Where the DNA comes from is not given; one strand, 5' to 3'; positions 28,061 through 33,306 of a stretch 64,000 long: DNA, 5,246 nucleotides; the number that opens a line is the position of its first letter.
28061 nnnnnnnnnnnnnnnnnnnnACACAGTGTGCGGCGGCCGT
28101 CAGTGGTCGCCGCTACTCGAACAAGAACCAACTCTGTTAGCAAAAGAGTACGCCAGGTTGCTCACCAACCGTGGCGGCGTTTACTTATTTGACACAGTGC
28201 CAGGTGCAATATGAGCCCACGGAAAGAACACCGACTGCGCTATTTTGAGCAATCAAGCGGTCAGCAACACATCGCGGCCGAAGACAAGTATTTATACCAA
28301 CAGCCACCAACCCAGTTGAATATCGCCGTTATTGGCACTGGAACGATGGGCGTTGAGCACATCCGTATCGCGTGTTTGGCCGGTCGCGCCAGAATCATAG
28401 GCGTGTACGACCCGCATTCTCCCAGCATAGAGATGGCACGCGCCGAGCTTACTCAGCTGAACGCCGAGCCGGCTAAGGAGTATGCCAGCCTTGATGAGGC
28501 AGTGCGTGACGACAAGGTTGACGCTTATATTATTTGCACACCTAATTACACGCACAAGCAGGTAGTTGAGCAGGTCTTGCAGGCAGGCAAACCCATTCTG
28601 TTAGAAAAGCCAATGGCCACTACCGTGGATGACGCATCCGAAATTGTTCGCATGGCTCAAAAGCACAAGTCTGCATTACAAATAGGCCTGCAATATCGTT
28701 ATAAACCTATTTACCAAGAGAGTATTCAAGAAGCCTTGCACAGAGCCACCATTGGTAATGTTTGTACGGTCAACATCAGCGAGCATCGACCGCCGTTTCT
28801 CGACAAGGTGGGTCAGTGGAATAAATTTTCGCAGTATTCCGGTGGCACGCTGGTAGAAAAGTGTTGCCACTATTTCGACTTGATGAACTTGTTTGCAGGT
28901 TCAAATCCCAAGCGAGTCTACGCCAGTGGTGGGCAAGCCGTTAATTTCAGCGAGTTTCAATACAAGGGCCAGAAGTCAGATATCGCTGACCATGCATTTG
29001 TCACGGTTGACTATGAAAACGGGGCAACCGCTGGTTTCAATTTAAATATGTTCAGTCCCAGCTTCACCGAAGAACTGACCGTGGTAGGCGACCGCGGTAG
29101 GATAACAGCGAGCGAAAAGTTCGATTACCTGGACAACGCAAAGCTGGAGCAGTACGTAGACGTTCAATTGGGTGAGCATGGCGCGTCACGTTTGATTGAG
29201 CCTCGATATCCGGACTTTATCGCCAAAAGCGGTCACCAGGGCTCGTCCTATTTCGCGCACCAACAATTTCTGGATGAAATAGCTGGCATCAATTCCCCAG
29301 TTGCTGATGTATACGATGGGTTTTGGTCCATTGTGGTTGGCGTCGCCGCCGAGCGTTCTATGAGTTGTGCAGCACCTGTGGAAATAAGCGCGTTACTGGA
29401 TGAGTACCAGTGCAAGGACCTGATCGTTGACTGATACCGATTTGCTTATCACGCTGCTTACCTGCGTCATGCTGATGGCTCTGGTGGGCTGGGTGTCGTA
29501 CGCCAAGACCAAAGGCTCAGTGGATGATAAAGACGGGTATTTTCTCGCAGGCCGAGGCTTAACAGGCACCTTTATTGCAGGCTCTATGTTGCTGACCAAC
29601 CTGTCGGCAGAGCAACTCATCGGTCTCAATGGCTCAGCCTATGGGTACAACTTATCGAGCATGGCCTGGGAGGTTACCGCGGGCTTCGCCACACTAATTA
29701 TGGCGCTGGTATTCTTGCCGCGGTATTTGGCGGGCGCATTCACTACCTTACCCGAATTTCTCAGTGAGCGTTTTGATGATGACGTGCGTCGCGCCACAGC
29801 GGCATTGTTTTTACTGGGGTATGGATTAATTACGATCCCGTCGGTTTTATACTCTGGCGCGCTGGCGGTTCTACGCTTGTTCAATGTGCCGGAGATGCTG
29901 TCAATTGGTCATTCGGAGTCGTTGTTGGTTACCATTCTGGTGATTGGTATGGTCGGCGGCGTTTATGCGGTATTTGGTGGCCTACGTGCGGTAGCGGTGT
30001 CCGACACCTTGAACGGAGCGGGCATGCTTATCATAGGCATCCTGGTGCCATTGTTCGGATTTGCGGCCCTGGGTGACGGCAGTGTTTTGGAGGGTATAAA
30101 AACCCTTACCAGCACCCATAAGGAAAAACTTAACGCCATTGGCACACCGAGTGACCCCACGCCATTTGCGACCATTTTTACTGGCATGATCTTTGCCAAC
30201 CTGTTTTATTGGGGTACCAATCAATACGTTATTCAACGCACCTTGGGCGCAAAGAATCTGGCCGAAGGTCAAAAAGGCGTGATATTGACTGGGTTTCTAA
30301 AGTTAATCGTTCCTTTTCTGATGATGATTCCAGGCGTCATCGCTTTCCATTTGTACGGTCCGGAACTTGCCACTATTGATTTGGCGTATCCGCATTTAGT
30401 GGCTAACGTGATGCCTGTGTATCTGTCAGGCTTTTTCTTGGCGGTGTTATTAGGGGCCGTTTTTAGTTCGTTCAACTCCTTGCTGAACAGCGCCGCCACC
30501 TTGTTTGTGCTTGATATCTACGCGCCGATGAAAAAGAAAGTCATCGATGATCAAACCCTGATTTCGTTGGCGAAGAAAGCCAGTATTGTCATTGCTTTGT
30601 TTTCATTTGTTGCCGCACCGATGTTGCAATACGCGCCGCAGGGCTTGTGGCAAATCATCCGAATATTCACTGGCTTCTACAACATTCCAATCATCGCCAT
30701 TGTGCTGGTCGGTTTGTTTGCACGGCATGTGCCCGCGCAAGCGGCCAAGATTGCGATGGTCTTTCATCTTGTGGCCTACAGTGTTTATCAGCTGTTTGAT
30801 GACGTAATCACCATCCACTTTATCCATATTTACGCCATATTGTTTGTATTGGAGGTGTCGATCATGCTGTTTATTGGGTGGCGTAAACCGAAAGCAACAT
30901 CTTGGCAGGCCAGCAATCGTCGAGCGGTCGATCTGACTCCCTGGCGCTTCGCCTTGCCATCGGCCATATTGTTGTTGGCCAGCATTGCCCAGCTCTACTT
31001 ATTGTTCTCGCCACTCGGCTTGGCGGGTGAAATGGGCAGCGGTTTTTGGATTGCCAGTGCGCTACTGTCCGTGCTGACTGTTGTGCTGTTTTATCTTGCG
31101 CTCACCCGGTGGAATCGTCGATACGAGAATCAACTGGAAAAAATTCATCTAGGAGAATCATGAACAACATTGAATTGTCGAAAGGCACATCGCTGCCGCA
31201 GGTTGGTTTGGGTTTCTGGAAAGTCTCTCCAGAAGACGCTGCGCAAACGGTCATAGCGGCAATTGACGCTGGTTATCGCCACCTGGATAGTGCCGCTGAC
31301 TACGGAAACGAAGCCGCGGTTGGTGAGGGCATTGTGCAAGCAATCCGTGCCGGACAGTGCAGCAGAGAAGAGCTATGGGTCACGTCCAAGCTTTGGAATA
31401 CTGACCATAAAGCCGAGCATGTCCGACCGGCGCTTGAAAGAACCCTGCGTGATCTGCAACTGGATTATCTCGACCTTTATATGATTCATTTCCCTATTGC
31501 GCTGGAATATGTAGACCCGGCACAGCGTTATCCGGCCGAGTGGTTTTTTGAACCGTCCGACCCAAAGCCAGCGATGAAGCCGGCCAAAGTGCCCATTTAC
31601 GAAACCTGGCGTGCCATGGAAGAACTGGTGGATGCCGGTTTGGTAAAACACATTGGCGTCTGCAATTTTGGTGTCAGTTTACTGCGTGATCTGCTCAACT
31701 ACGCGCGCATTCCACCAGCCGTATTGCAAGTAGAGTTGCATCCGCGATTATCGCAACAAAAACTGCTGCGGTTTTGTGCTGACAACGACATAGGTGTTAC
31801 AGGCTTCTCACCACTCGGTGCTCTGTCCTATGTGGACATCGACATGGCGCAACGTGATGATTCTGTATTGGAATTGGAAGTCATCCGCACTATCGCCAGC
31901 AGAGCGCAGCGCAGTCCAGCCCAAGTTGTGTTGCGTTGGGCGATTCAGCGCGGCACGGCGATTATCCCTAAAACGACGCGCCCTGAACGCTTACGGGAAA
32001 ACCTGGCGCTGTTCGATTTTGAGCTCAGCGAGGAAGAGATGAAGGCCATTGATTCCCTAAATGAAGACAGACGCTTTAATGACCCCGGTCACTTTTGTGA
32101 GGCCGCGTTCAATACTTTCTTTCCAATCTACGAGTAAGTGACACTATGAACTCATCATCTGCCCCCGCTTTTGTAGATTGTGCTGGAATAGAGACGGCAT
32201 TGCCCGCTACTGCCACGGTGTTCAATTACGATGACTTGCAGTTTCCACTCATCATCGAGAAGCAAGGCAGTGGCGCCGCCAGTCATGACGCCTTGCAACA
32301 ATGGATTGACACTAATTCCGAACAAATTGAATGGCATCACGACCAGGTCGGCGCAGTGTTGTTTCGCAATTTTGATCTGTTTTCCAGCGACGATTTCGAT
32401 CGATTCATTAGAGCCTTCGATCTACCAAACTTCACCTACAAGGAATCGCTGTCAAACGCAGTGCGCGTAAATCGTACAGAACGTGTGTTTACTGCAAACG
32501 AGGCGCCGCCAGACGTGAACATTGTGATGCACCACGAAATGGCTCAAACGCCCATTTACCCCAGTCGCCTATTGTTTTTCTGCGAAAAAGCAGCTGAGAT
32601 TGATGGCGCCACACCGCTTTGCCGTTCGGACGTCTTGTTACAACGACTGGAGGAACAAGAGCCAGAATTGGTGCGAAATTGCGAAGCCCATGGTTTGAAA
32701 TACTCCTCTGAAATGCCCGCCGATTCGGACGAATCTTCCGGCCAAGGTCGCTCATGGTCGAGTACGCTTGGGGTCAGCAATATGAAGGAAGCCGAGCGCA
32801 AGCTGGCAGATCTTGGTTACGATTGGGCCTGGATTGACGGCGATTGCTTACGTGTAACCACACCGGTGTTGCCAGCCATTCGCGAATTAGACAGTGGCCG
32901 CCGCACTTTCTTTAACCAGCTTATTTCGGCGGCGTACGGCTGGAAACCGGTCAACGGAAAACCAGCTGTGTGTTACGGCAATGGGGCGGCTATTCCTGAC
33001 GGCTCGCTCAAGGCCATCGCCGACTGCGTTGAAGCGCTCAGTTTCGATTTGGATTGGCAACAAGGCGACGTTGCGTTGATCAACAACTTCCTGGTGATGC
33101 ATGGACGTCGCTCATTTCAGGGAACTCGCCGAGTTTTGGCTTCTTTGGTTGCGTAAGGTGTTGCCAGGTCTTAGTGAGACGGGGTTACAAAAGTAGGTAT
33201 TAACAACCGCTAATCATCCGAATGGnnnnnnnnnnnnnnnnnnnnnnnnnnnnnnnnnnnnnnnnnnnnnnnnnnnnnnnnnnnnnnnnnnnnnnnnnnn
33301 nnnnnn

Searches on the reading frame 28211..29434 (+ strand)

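Call 67: search_protein_families(library=pfam, proteins=[window:28211-29434:+], max_evalue=0.00001)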
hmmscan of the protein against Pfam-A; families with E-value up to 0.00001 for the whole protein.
window:28211-29434:+ (407 aa): 3 families
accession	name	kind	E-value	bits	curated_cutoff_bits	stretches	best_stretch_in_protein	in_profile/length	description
PF01408.29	GFO_IDH_MocA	-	4.9e-29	101.9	24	1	36-159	1-119/120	Oxidoreductase family, NAD-binding Rossmann fold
PF02894.22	GFO_IDH_MocA_C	-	7.4e-22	78.7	22.9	1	174-392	2-218/218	Oxidoreductase family, C-terminal alpha/beta domain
PF22725.1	GFO_IDH_MocA_C3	-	1.4e-16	61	27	1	172-298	4-123/124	GFO/IDH/MocA C-terminal domain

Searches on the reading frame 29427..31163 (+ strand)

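Call 67: search_protein_families(library=pfam, proteins=[window:29427-31163:+], max_evalue=0.00001)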
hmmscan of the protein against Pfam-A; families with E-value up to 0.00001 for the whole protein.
window:29427-31163:+ (578 aa): 1 family
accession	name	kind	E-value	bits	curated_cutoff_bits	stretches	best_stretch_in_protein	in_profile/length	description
PF00474.23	SSF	-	9.8e-48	163.4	22.8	1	38-444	1-403/406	Sodium:solute symporter family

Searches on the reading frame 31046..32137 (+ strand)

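Call 67: search_protein_families(library=pfam, proteins=[window:31046-32137:+], max_evalue=0.00001)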
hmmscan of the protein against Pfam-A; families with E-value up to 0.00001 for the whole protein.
window:31046-32137:+ (363 aa): 1 family
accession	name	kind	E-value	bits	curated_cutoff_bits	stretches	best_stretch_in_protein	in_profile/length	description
PF00248.27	Aldo_ket_red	-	2.4e-59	201.2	24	1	54-340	10-291/291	Aldo/keto reductase family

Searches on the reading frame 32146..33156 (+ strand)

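Call 67: search_protein_families(library=pfam, proteins=[window:32146-33156:+], max_evalue=0.00001)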
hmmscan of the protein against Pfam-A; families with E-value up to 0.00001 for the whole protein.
window:32146-33156:+ (336 aa): 1 family
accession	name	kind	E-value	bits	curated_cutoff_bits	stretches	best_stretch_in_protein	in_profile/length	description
PF02668.22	TauD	-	1.4e-27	97.7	27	1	49-331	18-263/267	Taurine catabolism dioxygenase TauD, TfdA family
